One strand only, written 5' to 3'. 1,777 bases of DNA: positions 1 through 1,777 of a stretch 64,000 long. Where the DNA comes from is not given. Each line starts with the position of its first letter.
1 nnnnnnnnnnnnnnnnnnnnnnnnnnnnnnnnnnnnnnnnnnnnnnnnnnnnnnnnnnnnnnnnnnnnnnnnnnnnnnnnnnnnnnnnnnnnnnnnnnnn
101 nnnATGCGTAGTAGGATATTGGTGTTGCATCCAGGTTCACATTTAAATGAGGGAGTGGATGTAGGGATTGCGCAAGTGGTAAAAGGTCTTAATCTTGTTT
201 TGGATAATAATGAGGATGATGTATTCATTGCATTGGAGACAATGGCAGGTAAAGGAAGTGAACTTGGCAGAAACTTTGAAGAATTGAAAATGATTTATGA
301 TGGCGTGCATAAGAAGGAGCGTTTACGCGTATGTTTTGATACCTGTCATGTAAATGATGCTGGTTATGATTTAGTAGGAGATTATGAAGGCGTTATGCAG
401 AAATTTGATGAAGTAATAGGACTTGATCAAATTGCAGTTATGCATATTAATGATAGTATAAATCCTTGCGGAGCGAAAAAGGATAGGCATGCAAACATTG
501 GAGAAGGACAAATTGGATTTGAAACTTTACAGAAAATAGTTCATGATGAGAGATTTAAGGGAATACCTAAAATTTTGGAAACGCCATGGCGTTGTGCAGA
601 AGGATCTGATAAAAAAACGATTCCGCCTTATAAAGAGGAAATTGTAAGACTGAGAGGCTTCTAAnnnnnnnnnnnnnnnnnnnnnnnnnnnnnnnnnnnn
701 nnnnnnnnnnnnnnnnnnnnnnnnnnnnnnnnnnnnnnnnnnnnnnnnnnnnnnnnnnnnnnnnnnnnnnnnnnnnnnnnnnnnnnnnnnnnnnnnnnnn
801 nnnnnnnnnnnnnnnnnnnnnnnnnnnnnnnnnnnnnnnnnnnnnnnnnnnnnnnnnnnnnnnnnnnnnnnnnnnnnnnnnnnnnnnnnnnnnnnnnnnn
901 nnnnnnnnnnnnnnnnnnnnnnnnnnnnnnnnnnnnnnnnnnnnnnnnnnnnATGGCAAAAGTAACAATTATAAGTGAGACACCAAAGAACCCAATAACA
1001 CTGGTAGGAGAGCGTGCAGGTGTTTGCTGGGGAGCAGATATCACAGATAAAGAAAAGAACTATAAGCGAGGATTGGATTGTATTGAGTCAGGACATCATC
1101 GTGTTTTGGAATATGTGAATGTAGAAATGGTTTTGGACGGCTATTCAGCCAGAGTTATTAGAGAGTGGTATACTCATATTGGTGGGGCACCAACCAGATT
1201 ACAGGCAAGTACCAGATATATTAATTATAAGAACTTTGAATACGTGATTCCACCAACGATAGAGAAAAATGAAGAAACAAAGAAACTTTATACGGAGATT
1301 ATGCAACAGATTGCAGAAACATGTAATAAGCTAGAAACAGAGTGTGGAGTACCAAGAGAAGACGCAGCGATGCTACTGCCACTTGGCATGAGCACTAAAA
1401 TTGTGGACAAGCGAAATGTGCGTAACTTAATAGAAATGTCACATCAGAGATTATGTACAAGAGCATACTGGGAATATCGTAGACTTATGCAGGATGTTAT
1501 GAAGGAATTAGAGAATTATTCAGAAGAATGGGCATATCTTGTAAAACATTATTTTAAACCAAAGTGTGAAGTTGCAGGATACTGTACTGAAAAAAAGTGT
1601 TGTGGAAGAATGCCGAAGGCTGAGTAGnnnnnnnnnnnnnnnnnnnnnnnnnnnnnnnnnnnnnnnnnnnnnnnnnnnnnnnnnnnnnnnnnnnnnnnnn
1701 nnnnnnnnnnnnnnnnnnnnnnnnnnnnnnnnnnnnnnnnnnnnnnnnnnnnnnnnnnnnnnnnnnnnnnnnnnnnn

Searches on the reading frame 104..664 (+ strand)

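Call 47: search_protein_families(library=pfam, proteins=[window:104-664:+])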
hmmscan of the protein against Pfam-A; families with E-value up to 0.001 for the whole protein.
window:104-664:+ (186 aa): 1 family
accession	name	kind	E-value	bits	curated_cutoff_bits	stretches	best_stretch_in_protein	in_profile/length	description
PF01261.30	AP_endonuc_2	-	2.7e-39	135.8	31.1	1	4-172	83-235/249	Xylose isomerase-like TIM barrel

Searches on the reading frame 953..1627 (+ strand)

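Call 47: search_protein_families(library=pfam, proteins=[window:953-1627:+])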
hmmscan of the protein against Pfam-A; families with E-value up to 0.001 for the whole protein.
window:953-1627:+ (224 aa): 1 family
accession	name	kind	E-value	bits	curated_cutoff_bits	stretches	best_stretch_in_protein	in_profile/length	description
PF02511.20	Thy1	-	1.6e-38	132.9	24.8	1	7-187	3-186/191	Thymidylate synthase complementing protein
